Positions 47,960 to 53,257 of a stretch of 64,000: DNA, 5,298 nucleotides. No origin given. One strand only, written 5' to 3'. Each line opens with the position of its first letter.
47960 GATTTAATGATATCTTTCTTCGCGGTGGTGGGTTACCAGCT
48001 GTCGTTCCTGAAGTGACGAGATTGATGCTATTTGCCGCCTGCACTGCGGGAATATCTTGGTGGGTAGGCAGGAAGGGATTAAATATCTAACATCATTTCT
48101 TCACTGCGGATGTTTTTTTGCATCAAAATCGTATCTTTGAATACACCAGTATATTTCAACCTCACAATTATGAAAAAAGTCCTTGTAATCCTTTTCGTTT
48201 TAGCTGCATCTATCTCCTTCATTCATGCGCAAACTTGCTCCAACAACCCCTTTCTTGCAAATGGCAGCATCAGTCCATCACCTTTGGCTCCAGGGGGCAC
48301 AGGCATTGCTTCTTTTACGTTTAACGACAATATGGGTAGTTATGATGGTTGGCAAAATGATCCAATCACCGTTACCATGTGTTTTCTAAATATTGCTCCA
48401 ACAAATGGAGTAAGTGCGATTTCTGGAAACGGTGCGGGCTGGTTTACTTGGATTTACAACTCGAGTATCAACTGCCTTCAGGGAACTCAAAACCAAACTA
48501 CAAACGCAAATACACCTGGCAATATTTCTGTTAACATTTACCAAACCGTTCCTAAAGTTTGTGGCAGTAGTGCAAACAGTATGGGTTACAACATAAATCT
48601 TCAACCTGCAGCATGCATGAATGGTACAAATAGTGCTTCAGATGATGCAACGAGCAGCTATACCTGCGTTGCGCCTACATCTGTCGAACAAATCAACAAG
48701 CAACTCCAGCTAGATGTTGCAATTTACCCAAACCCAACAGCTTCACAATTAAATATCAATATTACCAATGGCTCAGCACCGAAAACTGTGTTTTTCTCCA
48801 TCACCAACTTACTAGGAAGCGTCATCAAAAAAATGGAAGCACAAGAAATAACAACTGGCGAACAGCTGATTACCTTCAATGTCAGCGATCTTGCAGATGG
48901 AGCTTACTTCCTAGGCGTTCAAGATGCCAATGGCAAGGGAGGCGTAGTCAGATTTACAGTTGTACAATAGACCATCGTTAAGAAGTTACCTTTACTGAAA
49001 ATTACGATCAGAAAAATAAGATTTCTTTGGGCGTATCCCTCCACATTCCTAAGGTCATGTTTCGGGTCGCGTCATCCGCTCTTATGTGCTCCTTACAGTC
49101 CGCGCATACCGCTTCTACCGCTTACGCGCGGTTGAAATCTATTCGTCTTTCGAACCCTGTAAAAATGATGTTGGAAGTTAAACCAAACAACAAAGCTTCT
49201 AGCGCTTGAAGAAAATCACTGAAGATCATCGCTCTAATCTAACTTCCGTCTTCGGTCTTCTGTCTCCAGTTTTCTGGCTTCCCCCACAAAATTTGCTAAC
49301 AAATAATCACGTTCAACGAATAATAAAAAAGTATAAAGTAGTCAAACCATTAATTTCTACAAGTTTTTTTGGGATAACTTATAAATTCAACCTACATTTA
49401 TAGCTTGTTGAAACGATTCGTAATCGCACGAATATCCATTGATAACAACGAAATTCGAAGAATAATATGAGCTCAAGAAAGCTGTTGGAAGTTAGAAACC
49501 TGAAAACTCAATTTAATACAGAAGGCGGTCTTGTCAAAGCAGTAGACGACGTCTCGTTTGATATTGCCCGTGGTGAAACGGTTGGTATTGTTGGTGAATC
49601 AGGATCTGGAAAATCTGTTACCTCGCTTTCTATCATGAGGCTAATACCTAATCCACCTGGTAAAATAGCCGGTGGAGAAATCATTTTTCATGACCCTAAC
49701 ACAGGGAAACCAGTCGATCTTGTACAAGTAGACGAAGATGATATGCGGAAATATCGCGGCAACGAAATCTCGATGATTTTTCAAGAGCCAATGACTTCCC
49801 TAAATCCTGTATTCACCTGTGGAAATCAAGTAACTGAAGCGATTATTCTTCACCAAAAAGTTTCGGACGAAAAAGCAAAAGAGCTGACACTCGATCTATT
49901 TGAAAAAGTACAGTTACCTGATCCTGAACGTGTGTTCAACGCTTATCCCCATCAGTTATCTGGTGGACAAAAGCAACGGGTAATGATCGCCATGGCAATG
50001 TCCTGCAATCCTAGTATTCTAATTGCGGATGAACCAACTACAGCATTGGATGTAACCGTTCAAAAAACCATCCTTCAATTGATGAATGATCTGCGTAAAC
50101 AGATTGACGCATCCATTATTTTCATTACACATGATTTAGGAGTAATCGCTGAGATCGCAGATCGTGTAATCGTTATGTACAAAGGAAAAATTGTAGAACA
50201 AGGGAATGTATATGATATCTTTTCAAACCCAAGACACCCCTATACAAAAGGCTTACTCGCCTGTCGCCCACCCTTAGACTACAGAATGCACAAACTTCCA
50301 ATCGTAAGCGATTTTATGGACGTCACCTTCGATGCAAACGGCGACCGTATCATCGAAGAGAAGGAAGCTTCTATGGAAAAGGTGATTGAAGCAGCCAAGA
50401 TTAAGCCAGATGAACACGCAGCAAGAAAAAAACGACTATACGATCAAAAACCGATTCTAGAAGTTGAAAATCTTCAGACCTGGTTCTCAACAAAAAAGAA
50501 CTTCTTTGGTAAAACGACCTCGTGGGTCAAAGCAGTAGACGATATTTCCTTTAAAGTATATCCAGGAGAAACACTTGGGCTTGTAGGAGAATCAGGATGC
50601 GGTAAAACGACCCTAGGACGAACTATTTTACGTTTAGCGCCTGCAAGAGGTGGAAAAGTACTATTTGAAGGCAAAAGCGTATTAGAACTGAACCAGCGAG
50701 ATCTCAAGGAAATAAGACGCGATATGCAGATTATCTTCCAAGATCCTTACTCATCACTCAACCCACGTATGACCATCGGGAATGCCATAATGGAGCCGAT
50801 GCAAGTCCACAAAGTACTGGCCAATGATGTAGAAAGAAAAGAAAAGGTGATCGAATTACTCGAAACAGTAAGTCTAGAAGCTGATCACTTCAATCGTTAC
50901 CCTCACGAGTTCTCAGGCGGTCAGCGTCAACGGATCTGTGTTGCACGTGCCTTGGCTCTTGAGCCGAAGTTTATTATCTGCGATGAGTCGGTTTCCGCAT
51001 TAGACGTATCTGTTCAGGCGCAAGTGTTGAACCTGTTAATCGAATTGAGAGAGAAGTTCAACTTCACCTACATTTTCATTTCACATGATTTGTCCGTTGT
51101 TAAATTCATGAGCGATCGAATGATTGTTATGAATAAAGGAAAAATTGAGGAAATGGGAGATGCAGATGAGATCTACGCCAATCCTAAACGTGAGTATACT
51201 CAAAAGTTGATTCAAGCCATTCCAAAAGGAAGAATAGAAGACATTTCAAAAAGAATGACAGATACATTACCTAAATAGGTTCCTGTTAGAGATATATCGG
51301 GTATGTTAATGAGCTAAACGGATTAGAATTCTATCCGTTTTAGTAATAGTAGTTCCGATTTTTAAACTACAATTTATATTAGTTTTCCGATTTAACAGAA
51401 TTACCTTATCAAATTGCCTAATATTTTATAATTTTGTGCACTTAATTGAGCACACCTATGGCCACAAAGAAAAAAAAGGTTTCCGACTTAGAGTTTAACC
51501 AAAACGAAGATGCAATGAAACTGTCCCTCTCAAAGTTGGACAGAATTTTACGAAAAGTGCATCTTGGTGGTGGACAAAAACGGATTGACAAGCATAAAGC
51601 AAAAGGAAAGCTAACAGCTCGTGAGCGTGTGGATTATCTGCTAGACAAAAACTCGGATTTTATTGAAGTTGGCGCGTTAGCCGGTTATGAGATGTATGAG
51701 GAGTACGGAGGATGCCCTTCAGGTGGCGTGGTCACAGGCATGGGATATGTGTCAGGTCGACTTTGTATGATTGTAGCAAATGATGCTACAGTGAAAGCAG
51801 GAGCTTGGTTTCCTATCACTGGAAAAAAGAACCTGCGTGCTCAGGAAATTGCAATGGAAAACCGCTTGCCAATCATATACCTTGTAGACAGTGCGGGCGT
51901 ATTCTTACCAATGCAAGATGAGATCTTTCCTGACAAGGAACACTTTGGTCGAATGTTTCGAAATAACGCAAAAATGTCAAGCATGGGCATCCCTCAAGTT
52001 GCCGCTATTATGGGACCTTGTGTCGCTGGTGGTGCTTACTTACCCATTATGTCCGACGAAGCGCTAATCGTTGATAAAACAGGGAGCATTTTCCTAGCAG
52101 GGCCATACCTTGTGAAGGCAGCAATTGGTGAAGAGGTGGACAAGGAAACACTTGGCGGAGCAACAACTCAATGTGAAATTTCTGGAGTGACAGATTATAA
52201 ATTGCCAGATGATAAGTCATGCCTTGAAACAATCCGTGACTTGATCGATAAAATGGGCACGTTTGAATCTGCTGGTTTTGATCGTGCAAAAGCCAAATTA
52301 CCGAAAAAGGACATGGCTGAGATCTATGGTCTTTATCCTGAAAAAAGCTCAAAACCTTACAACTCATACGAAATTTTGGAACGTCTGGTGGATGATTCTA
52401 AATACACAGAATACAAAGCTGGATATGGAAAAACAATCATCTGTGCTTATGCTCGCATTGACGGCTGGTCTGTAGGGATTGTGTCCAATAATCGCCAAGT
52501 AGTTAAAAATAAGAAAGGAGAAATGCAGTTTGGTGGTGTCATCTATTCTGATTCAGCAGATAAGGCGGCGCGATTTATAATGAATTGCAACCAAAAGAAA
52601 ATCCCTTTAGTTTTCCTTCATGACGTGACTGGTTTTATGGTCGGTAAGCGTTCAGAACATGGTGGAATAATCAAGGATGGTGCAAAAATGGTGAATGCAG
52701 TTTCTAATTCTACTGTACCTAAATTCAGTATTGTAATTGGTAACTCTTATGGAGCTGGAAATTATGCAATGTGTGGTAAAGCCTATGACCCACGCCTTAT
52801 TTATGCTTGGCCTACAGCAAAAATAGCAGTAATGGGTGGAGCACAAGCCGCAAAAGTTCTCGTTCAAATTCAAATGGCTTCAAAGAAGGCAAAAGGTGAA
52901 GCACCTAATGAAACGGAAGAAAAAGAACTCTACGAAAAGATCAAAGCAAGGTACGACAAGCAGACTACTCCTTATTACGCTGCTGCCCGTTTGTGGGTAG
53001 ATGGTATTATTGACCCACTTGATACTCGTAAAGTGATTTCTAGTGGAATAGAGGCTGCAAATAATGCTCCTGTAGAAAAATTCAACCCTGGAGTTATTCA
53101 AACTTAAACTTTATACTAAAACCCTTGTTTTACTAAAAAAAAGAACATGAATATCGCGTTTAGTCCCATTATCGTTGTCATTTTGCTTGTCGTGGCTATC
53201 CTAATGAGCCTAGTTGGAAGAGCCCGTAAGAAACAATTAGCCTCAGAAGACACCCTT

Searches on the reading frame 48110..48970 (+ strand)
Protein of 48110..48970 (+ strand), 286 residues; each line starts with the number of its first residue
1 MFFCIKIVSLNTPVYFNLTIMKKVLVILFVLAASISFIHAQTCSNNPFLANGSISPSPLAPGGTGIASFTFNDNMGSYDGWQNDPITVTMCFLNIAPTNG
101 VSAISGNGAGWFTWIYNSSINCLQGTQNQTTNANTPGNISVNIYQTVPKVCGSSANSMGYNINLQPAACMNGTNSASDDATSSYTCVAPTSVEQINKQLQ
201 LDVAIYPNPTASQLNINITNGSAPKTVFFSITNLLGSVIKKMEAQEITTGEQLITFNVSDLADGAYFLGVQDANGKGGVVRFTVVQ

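Call 72: search_protein_families(library=pfam, proteins=[window:48110-48970:+], max_evalue=0.0001)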
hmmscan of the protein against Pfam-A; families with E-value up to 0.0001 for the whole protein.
window:48110-48970:+ (286 aa): 1 family
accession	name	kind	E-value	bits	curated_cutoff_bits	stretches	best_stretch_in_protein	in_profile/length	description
PF18962.6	Por_Secre_tail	-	1.8e-12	47.8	27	1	205-275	1-67/75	Secretion system C-terminal sorting domain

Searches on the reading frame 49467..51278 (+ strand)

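Call 72: search_protein_families(library=pfam, proteins=[window:49467-51278:+], max_evalue=0.0001)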
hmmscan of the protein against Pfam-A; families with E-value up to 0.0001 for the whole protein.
window:49467-51278:+ (603 aa): 7 families
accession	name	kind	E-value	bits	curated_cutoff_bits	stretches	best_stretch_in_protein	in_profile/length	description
PF00005.33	ABC_tran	-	1.4e-61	207.5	25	2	358-508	2-135/137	ABC transporter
PF08352.17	oligo_HPY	-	3.2e-14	53.5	27.1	1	243-277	1-35/65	Oligopeptide/dipeptide transporter, C-terminal region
PF02463.25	SMC_N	-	8.2e-13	48.7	40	0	371-554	28-210/220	RecF/RecN/SMC N terminal domain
PF13401.12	AAA_22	-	2.1e-09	38.2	27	0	372-538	10-121/130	AAA domain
PF13304.12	AAA_21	-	5.6e-08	33.6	27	0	159-227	233-303/304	AAA domain, putative AbiEii toxin, Type IV TA system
PF13191.12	AAA_16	-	1.2e-05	26.3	32.6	0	370-404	27-60/167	AAA ATPase domain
PF00006.31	ATP-synt_ab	-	2.5e-05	24.5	29.5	0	28-58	6-36/213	ATP synthase alpha/beta family, nucleotide-binding domain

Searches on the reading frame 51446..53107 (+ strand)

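Call 92: search_protein_families(library=pfam, proteins=[window:51446-53107:+], max_evalue=0.0001)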
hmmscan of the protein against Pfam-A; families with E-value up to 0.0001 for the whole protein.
window:51446-53107:+ (553 aa): 3 families
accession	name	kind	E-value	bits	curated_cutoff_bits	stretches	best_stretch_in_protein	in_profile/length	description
PF01039.27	Carboxyl_trans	-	2.8e-156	521.5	22.3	1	50-545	2-485/493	Carboxyl transferase domain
PF03255.19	ACCA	-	5.5e-14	52.5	23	1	328-441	91-203/310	Acetyl co-enzyme A carboxylase carboxyltransferase-like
PF06833.16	MdcE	-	7.9e-09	36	32.7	1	382-481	24-124/196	Malonate decarboxylase gamma subunit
